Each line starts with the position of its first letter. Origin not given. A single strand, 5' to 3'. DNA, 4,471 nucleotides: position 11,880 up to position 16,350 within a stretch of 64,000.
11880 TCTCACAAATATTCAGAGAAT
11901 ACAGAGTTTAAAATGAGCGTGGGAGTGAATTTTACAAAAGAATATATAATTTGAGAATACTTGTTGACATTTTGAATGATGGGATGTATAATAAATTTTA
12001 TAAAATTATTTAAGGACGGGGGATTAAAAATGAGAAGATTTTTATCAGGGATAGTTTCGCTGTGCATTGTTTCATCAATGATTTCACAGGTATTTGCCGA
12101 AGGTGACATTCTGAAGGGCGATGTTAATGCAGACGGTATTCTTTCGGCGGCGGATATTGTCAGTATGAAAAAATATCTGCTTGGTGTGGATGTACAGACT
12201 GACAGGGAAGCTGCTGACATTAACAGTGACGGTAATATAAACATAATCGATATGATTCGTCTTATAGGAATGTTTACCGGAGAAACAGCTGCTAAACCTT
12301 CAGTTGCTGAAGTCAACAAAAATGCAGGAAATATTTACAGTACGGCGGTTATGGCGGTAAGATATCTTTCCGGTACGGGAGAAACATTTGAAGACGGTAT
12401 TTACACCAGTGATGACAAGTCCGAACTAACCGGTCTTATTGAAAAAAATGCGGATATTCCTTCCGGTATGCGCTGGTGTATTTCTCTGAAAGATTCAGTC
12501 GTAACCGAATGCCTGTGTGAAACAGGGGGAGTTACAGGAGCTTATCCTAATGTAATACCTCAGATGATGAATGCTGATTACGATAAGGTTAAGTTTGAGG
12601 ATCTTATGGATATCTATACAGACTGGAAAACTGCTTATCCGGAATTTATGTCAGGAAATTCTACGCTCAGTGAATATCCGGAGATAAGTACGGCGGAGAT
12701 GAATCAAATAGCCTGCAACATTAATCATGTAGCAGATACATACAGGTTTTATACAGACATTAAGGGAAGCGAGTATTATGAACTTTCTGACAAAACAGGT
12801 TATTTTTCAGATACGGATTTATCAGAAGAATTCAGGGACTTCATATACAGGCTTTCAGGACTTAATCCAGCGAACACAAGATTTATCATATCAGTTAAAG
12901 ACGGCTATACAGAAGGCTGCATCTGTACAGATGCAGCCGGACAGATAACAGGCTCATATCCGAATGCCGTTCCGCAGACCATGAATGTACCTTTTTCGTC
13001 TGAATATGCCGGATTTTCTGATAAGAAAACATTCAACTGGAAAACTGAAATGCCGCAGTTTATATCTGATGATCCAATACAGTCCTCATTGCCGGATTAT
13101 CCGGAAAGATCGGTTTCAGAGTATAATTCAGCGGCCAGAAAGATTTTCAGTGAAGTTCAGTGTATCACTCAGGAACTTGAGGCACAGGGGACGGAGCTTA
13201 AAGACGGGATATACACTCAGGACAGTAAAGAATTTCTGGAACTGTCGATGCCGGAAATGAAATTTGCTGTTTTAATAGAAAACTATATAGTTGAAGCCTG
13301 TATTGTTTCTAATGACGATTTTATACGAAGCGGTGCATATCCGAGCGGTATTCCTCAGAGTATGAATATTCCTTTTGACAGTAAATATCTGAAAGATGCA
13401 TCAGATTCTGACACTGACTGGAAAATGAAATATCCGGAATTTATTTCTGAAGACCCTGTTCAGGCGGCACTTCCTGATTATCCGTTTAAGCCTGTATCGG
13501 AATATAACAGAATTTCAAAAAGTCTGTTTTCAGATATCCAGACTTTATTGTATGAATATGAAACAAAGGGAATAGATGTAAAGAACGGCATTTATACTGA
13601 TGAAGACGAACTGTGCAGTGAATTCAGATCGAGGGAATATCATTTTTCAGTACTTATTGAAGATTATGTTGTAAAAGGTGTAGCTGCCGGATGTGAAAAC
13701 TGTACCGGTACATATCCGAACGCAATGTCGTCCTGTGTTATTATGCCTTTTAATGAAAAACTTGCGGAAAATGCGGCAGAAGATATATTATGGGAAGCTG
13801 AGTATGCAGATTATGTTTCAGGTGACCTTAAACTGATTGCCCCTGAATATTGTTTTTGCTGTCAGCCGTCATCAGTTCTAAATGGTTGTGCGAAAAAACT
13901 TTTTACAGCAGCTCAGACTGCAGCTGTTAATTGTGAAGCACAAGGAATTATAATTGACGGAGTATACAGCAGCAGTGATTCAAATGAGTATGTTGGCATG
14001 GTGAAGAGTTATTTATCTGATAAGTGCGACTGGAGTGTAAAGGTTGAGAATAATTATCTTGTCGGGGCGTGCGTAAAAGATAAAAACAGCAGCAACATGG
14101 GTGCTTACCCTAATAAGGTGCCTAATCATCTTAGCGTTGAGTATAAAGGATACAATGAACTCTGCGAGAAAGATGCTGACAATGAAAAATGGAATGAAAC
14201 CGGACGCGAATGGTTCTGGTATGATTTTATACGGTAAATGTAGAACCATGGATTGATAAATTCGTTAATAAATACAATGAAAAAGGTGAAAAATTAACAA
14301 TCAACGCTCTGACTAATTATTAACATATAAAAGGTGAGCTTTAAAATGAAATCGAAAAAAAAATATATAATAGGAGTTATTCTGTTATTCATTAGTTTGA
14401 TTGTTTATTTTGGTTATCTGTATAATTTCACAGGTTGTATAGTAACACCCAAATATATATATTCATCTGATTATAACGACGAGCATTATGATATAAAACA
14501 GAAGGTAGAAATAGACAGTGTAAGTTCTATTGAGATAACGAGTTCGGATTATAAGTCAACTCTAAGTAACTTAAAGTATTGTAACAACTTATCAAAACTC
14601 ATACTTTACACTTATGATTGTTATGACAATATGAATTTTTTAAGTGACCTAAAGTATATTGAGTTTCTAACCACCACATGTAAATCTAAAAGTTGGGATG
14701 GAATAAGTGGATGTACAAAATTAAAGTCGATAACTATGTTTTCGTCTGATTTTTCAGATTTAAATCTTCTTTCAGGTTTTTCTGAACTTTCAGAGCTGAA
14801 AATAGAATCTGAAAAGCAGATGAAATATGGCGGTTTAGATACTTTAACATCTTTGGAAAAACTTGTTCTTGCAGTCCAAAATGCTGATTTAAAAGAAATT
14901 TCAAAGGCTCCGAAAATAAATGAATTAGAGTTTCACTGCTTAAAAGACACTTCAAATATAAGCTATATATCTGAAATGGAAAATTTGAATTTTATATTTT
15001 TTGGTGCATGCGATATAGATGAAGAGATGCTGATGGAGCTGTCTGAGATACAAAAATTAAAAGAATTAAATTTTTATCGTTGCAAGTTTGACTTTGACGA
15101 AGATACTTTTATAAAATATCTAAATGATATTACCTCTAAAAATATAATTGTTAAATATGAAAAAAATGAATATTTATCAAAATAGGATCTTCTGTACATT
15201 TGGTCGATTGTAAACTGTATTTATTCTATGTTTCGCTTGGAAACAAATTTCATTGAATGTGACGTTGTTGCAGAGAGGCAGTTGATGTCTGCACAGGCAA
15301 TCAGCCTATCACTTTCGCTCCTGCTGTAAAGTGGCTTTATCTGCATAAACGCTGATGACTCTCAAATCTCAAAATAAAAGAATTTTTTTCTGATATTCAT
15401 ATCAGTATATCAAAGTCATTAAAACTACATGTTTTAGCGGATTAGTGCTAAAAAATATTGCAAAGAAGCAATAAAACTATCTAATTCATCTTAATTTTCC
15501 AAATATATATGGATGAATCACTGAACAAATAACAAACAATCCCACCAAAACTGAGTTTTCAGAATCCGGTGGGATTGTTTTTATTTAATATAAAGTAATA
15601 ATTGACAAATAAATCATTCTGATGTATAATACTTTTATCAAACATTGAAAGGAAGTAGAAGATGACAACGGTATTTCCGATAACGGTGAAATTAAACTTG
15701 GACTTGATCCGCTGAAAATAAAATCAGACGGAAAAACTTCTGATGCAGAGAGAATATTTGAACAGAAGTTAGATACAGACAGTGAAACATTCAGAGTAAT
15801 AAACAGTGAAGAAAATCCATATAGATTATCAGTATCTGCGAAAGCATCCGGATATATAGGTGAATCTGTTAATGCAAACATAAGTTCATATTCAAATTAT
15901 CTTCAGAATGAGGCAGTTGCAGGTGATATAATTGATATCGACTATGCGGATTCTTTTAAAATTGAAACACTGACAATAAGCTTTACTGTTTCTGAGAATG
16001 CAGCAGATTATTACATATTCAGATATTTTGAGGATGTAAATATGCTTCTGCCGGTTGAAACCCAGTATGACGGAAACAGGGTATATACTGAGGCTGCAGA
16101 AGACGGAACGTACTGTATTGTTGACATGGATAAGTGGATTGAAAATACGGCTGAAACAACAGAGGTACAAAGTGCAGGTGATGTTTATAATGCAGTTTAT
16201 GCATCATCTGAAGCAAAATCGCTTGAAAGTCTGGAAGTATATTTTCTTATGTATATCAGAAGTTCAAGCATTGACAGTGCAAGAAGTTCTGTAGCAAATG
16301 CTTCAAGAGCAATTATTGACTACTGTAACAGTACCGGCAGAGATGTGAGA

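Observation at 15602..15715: Strong promoter, ribosome binding site and ATG feed a 17-codon ORF, while the 2.7-kb ORF sits in the -1 frame without a start codon; conserved in both copies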

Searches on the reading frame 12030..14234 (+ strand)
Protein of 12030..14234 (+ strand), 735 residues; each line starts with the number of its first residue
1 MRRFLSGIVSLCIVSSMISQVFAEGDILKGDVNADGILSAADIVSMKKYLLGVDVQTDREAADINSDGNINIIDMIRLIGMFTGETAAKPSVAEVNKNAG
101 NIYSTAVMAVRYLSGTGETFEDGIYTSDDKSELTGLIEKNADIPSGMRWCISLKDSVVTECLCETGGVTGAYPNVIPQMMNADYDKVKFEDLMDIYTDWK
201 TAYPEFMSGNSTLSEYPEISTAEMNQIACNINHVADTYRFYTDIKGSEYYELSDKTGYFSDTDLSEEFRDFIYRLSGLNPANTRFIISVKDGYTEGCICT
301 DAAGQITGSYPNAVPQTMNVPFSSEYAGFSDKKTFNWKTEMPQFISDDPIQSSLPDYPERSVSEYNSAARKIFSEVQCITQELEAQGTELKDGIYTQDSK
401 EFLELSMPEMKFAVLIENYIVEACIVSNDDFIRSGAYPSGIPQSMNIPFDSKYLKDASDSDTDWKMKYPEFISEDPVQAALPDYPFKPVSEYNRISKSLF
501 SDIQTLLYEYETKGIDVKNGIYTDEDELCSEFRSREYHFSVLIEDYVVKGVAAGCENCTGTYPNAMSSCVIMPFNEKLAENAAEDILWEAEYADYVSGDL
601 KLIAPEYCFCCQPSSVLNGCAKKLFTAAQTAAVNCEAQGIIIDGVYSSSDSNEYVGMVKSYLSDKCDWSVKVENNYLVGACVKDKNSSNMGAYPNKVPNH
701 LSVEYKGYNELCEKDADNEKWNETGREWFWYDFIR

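Call 13: search_protein_families(library=pfam, proteins=[window:12030-14234:+], max_evalue=0.01)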
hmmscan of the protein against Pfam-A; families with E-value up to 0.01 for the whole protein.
window:12030-14234:+ (735 aa): 1 family
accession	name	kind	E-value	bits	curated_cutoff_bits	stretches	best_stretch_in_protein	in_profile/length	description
PF00404.24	Dockerin_1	-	1.8e-11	44.5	22.9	1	29-80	1-54/57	Dockerin type I domain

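Call 65: search_protein_families(library=ncbifam, proteins=[window:12030-14234:+], max_evalue=0.01)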
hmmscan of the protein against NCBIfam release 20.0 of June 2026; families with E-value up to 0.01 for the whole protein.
window:12030-14234:+ (735 aa): 2 families
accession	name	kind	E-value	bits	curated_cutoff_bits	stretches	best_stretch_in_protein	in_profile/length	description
NF049990.1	CellobisidaseCelK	equivalog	2.7e-08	32.4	1700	1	24-81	824-881/889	cellulose 1,4-beta-cellobiosidase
NF045500.1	Omp28_seleno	equivalog_domain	0.0057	16.1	200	0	21-81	314-374/377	Omp28-related selenoprotein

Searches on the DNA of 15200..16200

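Call 52: search_rna_families(source=window, start=15200, end=16200, threshold=evalue, max_evalue=1)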
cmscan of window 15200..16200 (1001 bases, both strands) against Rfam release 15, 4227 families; matches with E-value up to 1: 0.
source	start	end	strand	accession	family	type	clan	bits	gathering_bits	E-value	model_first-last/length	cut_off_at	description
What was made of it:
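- On Leader-peptide attenuator / known cis-regulatory RNA: No Rfam match at E <= 1 in 15200-16200 (call 52).
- There is no Rfam match (call 52).
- Tried and rejected: The Rfam scan of 15200-16200 found nothing (call 52).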

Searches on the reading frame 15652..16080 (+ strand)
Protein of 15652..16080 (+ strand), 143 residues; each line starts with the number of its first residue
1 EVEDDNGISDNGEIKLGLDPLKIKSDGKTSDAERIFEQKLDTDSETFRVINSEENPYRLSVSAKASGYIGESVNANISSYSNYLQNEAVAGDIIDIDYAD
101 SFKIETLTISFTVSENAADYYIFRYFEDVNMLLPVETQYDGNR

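Call 74: find_homologous_proteins(query=window:15652-16080:+, max_evalue=1e-10)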
Query window:15652-16080:+ (143 aa): 3 proteins with E <= 1e-10 among 19 candidates.
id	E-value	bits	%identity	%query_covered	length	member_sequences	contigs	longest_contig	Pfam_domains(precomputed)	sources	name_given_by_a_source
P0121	5.9e-82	290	98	100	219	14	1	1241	-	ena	-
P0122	2.5e-34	136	100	48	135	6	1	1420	-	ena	-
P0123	1.1e-13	69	76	35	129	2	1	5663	PF18884.6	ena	-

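Call 82: find_encoding_contigs(protein=P0121, flank=2000, max_places=4)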
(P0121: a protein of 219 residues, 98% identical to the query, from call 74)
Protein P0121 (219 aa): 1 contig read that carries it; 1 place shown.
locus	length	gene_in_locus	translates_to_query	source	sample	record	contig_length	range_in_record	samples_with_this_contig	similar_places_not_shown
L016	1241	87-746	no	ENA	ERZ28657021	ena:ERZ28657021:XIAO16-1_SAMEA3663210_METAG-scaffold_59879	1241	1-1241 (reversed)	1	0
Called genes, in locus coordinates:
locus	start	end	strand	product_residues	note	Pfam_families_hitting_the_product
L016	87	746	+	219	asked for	-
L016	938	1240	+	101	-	?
